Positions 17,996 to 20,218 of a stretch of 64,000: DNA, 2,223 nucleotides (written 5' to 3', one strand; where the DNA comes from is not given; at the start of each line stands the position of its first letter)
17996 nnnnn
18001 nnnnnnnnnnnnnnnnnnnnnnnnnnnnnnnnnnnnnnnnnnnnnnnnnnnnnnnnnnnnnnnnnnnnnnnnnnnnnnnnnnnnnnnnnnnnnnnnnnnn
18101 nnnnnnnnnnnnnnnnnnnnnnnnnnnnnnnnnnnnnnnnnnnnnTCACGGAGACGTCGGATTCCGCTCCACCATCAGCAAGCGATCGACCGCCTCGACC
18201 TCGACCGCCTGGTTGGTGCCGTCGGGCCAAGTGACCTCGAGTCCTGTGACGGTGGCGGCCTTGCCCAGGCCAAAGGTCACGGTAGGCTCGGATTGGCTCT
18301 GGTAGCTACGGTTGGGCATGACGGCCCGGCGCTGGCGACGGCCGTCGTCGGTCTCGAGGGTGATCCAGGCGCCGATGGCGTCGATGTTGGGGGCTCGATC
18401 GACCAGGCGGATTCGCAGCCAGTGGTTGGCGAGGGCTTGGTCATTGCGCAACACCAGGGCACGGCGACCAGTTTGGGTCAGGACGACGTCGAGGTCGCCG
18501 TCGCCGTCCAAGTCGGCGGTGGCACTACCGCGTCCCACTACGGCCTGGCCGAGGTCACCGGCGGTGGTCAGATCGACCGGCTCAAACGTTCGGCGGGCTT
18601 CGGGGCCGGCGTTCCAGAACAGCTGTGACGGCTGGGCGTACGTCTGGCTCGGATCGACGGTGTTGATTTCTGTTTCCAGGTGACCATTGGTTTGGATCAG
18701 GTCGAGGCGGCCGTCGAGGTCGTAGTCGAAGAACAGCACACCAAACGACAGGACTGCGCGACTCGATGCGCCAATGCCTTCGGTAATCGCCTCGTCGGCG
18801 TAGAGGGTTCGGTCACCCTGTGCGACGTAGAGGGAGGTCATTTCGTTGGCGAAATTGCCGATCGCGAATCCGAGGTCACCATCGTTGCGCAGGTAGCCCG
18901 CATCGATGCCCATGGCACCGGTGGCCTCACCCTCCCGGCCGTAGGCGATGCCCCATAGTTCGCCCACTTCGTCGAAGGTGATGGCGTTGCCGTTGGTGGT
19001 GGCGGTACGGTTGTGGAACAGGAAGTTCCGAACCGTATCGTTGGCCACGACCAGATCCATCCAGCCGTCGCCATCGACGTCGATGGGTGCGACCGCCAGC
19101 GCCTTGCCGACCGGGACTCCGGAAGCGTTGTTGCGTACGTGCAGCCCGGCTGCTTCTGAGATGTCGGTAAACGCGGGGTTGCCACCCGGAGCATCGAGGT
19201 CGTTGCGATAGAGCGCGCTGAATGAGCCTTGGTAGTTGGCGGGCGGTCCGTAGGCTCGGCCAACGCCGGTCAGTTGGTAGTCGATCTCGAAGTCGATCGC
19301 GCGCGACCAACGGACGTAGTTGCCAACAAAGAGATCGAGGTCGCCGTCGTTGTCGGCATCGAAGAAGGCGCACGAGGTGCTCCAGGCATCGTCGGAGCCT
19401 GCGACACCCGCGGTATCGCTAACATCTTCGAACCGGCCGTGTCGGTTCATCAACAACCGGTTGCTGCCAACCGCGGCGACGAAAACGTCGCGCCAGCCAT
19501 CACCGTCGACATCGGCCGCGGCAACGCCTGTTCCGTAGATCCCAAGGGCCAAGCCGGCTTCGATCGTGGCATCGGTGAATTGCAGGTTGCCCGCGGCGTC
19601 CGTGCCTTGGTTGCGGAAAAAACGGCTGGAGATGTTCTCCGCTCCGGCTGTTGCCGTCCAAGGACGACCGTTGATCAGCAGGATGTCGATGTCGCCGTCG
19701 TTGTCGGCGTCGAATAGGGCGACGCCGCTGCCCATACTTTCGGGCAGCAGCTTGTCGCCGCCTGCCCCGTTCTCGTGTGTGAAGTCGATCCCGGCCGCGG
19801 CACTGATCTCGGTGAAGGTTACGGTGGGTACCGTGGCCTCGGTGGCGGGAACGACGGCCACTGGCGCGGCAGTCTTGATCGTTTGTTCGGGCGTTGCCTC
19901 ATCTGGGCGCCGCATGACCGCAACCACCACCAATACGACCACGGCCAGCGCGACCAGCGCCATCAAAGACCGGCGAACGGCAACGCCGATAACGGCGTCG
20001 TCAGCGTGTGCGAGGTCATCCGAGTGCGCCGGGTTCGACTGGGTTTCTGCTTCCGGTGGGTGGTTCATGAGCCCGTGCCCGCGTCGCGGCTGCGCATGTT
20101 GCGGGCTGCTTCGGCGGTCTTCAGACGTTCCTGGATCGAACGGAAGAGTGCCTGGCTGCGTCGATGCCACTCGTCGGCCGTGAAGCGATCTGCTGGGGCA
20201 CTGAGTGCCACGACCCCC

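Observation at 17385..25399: Four-gene minus-strand operon: giant secreted transglutaminase-like protein, TPR protein, CRTAC1/FG-GAP protein and SLT-like protein, translationally coupled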

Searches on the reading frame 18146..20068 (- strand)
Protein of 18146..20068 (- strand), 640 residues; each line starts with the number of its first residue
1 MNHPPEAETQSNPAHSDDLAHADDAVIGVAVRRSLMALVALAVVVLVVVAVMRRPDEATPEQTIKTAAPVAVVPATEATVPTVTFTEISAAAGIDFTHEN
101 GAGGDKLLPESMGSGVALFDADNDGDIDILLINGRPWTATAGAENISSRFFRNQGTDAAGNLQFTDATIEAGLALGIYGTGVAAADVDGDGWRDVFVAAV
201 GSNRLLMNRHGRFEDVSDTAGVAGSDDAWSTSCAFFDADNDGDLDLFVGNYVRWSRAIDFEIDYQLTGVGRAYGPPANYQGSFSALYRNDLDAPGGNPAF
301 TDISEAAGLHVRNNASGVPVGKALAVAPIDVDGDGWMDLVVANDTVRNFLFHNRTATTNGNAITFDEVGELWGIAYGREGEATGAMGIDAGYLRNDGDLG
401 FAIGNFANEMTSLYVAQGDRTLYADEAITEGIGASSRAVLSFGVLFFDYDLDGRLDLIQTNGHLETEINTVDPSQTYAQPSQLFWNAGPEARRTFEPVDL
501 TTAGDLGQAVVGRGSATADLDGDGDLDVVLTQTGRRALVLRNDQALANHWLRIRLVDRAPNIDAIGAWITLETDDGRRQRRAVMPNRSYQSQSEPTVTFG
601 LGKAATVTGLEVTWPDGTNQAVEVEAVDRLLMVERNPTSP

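Call 7: search_protein_families(library=pfam, proteins=[window:18146-20068:-], max_evalue=0.01)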
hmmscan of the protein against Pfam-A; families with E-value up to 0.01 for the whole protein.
window:18146-20068:- (640 aa): 4 families
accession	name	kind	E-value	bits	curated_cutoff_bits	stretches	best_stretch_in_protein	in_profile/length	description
PF13517.12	FG-GAP_3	-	3e-26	92.2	26.9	4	186-248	1-61/61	FG-GAP-like repeat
PF07593.17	UnbV_ASPIC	-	4.8e-21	74.9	23.4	1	564-631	1-67/68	ASPIC and UnbV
PF01839.29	FG-GAP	-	1.2e-10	41.5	22.1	3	325-344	4-23/37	FG-GAP repeat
PF12256.14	TcdB_toxin_midN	-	0.0001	22.1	24.8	0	153-203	1-51/181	Insecticide toxin TcdB middle/N-terminal region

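Call 8: search_protein_families(library=ncbifam, proteins=[window:18146-20068:-], max_evalue=0.01)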
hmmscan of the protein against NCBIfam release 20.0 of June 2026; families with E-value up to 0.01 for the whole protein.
window:18146-20068:- (640 aa): 0 families

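Call 33: find_homologous_proteins(query=window:18146-20068:-)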
Query window:18146-20068:- (640 aa): 7992 proteins with E <= 0.001 among 8000 candidates; the best 120 are listed.
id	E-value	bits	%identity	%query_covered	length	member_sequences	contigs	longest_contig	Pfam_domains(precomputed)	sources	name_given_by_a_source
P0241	0.0e+0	1427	100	100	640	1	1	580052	PF01839.30,PF13517.13,PF07593.19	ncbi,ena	-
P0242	0.0e+0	1046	74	100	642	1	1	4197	PF01839.30,PF13517.13,PF07593.19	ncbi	-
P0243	1.2e-251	855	63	99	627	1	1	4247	PF01839.30,PF13517.13,PF07593.19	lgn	-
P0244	1.8e-251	854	64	99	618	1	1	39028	PF01839.30,PF13517.13,PF07593.19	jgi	jgi:hypothetical protein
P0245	4.3e-248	843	63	98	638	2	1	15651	PF01839.30,PF13517.13,PF07593.19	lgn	-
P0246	3.1e-246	837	63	98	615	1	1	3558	PF01839.30,PF13517.13,PF07593.19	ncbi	-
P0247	2.7e-244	831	63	98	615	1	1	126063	PF01839.30,PF13517.13,PF07593.19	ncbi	-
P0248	2.2e-243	828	62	99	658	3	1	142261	PF01839.30,PF13517.13,PF07593.19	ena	-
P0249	1.1e-242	825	63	98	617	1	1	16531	PF01839.30,PF13517.13,PF07593.19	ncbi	-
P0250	1.9e-242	825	64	97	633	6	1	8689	PF01839.30,PF13517.13,PF07593.19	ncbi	-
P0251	6.4e-239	813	61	98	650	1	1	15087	PF01839.30,PF13517.13,PF07593.19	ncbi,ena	-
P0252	2.7e-238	811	61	99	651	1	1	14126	PF01839.30,PF13517.13,PF07593.19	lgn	-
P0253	4.3e-236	804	61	96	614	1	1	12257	PF01839.30,PF13517.13,PF07593.19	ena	-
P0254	1.3e-235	802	63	96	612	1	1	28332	PF01839.30,PF13517.13,PF07593.19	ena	-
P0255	1.4e-235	802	61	99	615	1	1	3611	PF01839.30,PF13517.13,PF07593.19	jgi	jgi:hypothetical protein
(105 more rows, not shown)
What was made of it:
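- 18146..20068 (-): CRTAC1-family protein, 640 aa: conserved cytoplasmic tail (DDAVIG..RRS), transmembrane anchor, FG-GAP calcium-blade beta-propeller, and ASPIC/UnbV domain. Its start overlaps the TPR stop (ATGA). Thousands of homologues at 55-74% identity, named 'CRTAC1 family protein' by NCBI (call 33).
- Closest known: CRTAC1 / ASPIC / UnbV family. Same: Homologues at 58-60% identity carry this NCBI name (call 33).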

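Call 35: find_related_loci(query=A3, collection=metagenome_contigs, flank=10000)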
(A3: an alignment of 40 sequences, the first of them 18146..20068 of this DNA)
Query A3 (640 aa) in metagenome_contigs; peptide patterns used: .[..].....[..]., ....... (x = any residue, [..] = any of these).
600 stretches matched a pattern (row limit reached: there are more); 555 encode a relative of the query (tblastn E <= 1e-3); the best 80 are kept; 80 distinct loci.
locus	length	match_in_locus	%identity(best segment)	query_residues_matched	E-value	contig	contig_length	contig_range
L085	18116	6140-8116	61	5-636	0e+0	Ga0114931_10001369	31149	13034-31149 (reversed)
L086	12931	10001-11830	59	8-635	0e+0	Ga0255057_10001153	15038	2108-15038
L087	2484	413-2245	58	6-635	0e+0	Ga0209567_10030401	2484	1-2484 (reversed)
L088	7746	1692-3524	59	6-635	0e+0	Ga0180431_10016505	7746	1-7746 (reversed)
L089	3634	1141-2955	56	15-638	0e+0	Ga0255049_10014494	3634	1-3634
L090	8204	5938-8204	56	13-635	0e+0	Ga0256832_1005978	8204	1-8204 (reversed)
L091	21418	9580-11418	58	5-635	0e+0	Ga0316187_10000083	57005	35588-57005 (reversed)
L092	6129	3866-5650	59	23-635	0e+0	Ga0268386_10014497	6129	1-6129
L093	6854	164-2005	58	6-635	0e+0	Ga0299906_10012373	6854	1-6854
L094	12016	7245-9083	57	5-635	0e+0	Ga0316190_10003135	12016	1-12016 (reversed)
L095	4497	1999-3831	58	8-637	0e+0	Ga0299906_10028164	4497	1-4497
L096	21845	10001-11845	56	4-635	0e+0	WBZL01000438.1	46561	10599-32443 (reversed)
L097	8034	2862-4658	59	19-635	0e+0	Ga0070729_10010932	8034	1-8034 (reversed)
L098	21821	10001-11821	58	10-635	0e+0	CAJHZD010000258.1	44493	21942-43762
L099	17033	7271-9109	57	13-634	0e+0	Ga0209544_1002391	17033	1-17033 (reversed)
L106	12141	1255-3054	53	21-637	0e+0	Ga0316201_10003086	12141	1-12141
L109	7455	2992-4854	53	1-637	0e+0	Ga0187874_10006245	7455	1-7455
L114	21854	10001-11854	52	5-635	0e+0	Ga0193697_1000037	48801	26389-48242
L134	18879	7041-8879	50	11-635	0e+0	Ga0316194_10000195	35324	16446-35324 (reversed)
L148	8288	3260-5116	50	5-634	0e+0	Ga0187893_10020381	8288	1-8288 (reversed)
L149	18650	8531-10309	51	17-623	0e+0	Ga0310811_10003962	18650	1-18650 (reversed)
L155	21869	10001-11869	53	1-639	0e+0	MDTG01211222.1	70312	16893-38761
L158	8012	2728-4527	52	21-637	0e+0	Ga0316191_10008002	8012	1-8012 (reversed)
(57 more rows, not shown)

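Call 42: search_protein_families(library=pfam, proteins=[L085:5014-6120:+, L085:3691-4803:-, L085:2709-3500:+, L085:40-1365:+, L085:12651-13934:-, L085:16033-18116:+, L088:285-1541:-, L085:8138-12490:+], max_evalue=0.001)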
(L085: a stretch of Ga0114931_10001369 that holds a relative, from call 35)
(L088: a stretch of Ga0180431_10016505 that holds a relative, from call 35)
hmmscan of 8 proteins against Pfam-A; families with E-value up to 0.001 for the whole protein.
L085:5014-6120:+ (368 aa): 7 families
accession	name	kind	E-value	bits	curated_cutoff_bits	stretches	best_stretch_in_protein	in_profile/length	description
PF23914.1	TPR_CcmH_CycH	-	2.2e-09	37.8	42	1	118-222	38-145/158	Cytochrome c-type biogenesis protein H TPR domain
PF00515.34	TPR_1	-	4.1e-08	33.2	27.8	0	132-162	3-33/34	Tetratricopeptide repeat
PF07719.23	TPR_2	-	2.7e-07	30.6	27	0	132-162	3-33/34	Tetratricopeptide repeat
PF13414.12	TPR_11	-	1.3e-05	25.2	26.8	0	145-175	9-39/42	TPR repeat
PF13428.12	TPR_14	-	2.3e-05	25.1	23.5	0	131-171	2-42/44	Tetratricopeptide repeat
PF13181.12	TPR_8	-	0.00032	21.1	25.7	0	107-128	12-33/34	Tetratricopeptide repeat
PF14559.12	TPR_19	-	0.00062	20.5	25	0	144-200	5-61/68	Tetratricopeptide repeat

L085:3691-4803:- (370 aa): 12 families
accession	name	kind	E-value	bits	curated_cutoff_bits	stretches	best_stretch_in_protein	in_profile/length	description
PF00004.35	AAA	-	3.5e-11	44.1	21.2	1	56-177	1-98/131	ATPase family associated with various cellular activities (AAA)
PF07724.20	AAA_2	-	6.2e-10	39.8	27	1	52-231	2-137/166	AAA domain (Cdc48 subfamily)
PF13191.12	AAA_16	-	2.1e-07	32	32.6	1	31-154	3-150/167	AAA ATPase domain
PF13401.12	AAA_22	-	2.7e-06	28.2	27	1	55-153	7-98/130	AAA domain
PF05729.18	NACHT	-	4e-06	27.2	26.7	1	56-157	3-100/167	NACHT domain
PF07728.20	AAA_5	-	9.5e-05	22.9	22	1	55-150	1-80/139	AAA domain (dynein-related subfamily)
PF05673.19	DUF815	-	0.0001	22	23.8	1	39-83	39-82/249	Protein of unknown function (DUF815)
PF13521.12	AAA_28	-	0.00016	22.4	27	1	56-143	2-80/164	AAA domain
PF10431.15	ClpB_D2-small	-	0.00026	21.4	21.9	1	294-339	17-61/81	C-terminal, D2-small domain, of ClpB protein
PF13604.12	AAA_30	-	0.0003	21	27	1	52-152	17-104/191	AAA domain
PF05621.17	TniB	-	0.00031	20.7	22.4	1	34-149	16-132/189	Bacterial TniB protein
PF00493.29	MCM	-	0.00086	18.9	23.3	0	55-77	59-81/224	MCM P-loop domain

L085:2709-3500:+ (263 aa): 1 family
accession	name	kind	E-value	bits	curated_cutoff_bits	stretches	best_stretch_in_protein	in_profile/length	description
PF09335.16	VTT_dom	-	5.9e-25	88.6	33.9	1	87-200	1-120/123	VTT domain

L085:40-1365:+ (441 aa): 3 families
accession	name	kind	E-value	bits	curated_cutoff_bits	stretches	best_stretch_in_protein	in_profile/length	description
PF03721.20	UDPG_MGDP_dh_N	-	1e-64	218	27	1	1-181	1-184/187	UDP-glucose/GDP-mannose dehydrogenase family, NAD binding domain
PF00984.24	UDPG_MGDP_dh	-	7.4e-38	129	25.4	1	201-293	1-93/94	UDP-glucose/GDP-mannose dehydrogenase family, central domain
PF03720.21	UDPG_MGDP_dh_C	-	1.1e-33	116.2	30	1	317-418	1-103/103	UDP-glucose/GDP-mannose dehydrogenase family, UDP binding domain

L085:12651-13934:- (427 aa): 3 families
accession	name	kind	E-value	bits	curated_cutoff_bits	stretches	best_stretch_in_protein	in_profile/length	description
PF08541.16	ACP_syn_III_C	-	2.7e-27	95.2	26.6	1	341-426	4-89/90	3-Oxoacyl-[acyl-carrier-protein (ACP)] synthase III C terminal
PF08545.16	ACP_syn_III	-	8.6e-19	67.7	24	2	180-227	1-48/80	3-Oxoacyl-[acyl-carrier-protein (ACP)] synthase III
PF00108.29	Thiolase_N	-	2e-08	34.4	26.4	1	121-214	19-113/260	Thiolase, N-terminal domain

L085:16033-18116:+ (694 aa): 2 families
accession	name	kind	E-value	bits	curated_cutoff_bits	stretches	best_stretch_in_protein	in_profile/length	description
PF12704.14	MacB_PCD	-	1.7e-42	146.5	27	2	70-294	1-204/207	MacB-like periplasmic core domain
PF02687.27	FtsX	-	1.7e-14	54.4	25.5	1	339-459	2-118/120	FtsX-like permease C-terminal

L088:285-1541:- (418 aa): 2 families
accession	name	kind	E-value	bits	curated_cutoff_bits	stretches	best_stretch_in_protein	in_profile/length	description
PF03781.23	FGE-sulfatase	-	1.1e-51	176.4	23.3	1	165-412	3-255/255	Sulfatase-modifying factor enzyme 1-like domain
PF01402.27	RHH_1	-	0.00011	22.5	20.5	1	21-54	5-38/39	Ribbon-helix-helix protein, copG family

L085:8138-12490:+ (1450 aa): 3 families
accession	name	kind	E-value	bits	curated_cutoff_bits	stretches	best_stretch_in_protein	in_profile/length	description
PF12969.12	DUF3857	-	6.6e-25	88.5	24.6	1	130-297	2-169/170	Domain of Unknown Function with PDB structure (DUF3857)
PF01841.26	Transglut_core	-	2e-08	34.9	23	1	356-425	9-75/108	Transglutaminase-like superfamily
PF13428.12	TPR_14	-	0.00033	21.5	23.5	0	1358-1387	3-32/44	Tetratricopeptide repeat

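Call 43: find_encoding_contigs(protein=P0248, flank=10000, max_places=1)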
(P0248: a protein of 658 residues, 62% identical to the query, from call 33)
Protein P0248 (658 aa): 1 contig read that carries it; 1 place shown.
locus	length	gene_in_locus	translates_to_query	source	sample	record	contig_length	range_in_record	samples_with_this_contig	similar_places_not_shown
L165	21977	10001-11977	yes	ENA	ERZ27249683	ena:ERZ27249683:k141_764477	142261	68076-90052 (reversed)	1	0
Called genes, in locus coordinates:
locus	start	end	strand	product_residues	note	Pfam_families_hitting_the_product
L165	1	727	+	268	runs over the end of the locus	PF02405:MlaE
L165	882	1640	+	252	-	PF00005:ABC_tran, PF13304:AAA_21 (faint)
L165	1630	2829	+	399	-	PF02470:MlaD, PF28544:Helical_needle (faint)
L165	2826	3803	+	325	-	PF01073:3Beta_HSD, PF01370:Epimerase, PF02719:Polysacc_synt_2, PF04321:RmlD_sub_bind, PF07993:NAD_binding_4, PF13460:NAD_binding_10 (weak), PF16363:GDP_Man_Dehyd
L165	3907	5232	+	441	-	PF03721:UDPG_MGDP_dh_N, PF00984:UDPG_MGDP_dh, PF03720:UDPG_MGDP_dh_C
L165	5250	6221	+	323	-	PF00106:adh_short (weak), PF01073:3Beta_HSD, PF01370:Epimerase, PF02719:Polysacc_synt_2 (faint), PF04321:RmlD_sub_bind (weak), PF07993:NAD_binding_4 (faint), PF16363:GDP_Man_Dehyd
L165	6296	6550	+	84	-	PF04362:Iron_traffic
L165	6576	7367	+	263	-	PF09335:VTT_dom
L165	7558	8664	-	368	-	PF13191:AAA_16 (weak), PF00004:AAA, PF05729:NACHT (weak), PF07724:AAA_2, PF13401:AAA_22 (weak)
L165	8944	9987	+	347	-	PF14559:TPR_19 (faint), PF00515:TPR_1 (faint), PF07719:TPR_2 (faint), PF23914:TPR_CcmH_CycH, PF13414:TPR_11 (faint)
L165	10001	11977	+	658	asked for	PF01839:FG-GAP (faint), PF13517:FG-GAP_3, PF07593:UnbV_ASPIC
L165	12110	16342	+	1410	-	PF12969:DUF3857, PF01841:Transglut_core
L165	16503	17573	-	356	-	PF00108:Thiolase_N, PF08545:ACP_syn_III, PF08541:ACP_syn_III_C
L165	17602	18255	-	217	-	PF20094:GWxTD_dom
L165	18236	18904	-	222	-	PF01227:GTP_cyclohydroI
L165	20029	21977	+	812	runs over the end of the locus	PF12704:MacB_PCD, PF02687:FtsX, PF12704:MacB_PCD, PF02687:FtsX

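Call 44: find_encoding_contigs(protein=P0244, flank=10000, max_places=1)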
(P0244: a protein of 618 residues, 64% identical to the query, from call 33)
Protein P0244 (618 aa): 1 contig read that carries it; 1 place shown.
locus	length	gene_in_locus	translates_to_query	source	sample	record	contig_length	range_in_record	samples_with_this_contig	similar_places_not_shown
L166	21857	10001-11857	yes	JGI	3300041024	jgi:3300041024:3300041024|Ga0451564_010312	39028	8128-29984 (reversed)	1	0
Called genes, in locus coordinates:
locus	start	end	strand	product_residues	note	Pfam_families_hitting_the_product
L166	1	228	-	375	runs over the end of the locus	PF13439:Glyco_transf_4, PF13579:Glyco_trans_4_4 (faint), PF20706:GT4-conflict, PF13692:Glyco_trans_1_4, PF00534:Glycos_transf_1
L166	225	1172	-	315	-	PF13469:Sulfotransfer_3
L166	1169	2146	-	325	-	PF00685:Sulfotransfer_1, PF13469:Sulfotransfer_3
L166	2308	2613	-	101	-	-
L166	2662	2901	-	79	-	-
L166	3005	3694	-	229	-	PF09365:DUF2461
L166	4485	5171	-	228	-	PF18979:DUF5715, PF01476:LysM, PF23473:LysM3_LYK4_5 (faint)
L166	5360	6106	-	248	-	-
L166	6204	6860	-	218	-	PF01047:MarR, PF12802:MarR_2, PF13412:HTH_24 (faint), PF13463:HTH_27 (weak), PF09339:HTH_IclR (weak)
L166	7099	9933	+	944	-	PF13435:Cytochrome_C554 (faint), PF13432:TPR_16 (faint), PF14559:TPR_19 (faint)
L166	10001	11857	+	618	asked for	PF01839:FG-GAP (faint), PF13517:FG-GAP_3, PF07593:UnbV_ASPIC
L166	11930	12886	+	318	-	PF19777:DUF6263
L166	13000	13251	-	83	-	PF00037:Fer4 (weak)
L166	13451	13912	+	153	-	PF01641:SelR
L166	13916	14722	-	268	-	PF00142:Fer4_NifH (weak), PF01656:CbiA, PF02374:ArsA_ATPase (weak), PF06564:CBP_BcsQ, PF09140:MipZ (weak), PF10609:ParA, PF13614:AAA_31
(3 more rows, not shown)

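Call 45: find_encoding_contigs(protein=P0247, flank=10000, max_places=1)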
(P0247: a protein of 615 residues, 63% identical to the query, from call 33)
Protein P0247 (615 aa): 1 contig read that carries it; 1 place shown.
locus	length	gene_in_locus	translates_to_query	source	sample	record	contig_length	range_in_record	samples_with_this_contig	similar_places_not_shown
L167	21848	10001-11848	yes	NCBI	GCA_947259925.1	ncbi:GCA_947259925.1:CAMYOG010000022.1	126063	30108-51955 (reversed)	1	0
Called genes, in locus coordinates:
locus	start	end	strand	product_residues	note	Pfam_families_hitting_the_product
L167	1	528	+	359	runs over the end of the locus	PF00266:Aminotran_5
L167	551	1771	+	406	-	PF04286:DUF445 (faint)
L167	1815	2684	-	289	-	PF11138:DUF2911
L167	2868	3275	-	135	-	PF12840:HTH_20, PF01022:HTH_5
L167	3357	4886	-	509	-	PF01546:Peptidase_M20, PF07687:M20_dimer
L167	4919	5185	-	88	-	-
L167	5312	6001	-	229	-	PF09365:DUF2461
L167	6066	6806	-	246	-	PF18979:DUF5715, PF01476:LysM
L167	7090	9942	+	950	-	PF13435:Cytochrome_C554 (faint), PF13414:TPR_11 (faint)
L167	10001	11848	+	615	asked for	PF13517:FG-GAP_3, PF01839:FG-GAP (weak), PF13517:FG-GAP_3, PF07593:UnbV_ASPIC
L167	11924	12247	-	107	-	PF13237:Fer4_10 (faint), PF14697:Fer4_21 (faint), PF12838:Fer4_7 (faint), PF13484:Fer4_16 (faint), PF00037:Fer4 (weak)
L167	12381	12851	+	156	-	PF01641:SelR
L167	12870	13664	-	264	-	PF00142:Fer4_NifH (weak), PF01656:CbiA, PF02374:ArsA_ATPase (weak), PF06564:CBP_BcsQ, PF09140:MipZ (weak), PF10609:ParA, PF13614:AAA_31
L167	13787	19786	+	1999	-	PF11974:bMG3 (weak), PF01835:MG2, PF00207:A2M, PF17973:bMG10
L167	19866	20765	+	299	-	PF00561:Abhydrolase_1 (weak), PF12146:Hydrolase_4 (weak)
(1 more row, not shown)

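Call 46: find_encoding_contigs(protein=P0245, flank=10000, max_places=1)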
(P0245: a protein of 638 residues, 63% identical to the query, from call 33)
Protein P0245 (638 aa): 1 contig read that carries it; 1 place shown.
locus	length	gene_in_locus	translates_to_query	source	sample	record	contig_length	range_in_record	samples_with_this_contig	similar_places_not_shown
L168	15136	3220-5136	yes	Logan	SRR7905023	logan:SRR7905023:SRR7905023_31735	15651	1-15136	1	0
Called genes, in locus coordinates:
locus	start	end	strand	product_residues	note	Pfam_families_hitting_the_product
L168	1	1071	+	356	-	?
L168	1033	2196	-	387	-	PF07724:AAA_2, PF00004:AAA, PF07728:AAA_5 (faint)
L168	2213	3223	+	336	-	PF13428:TPR_14 (faint), PF00515:TPR_1 (faint), PF07719:TPR_2 (faint), PF13181:TPR_8 (faint), PF13414:TPR_11 (faint), PF23914:TPR_CcmH_CycH, PF14559:TPR_19 (weak)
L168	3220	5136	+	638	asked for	PF01839:FG-GAP (faint), PF13517:FG-GAP_3, PF07593:UnbV_ASPIC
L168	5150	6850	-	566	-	PF00069:Pkinase, PF07714:PK_Tyr_Ser-Thr, PF03109:ABC1 (weak)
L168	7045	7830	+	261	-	PF00106:adh_short, PF13561:adh_short_C2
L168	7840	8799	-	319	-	PF01699:Na_Ca_ex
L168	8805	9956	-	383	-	PF00144:Beta-lactamase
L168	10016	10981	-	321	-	PF05721:PhyH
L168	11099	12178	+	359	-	PF01168:Ala_racemase_N, PF14031:D-ser_dehydrat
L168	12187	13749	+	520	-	PF00501:AMP-binding, PF13193:AMP-binding_C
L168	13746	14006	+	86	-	-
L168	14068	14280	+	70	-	-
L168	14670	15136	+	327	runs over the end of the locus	?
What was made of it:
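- L168 = AAA<->TPR-CRTAC1 only: call 46. L168 lacks both the giant gene and SLT_4 (call 46).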
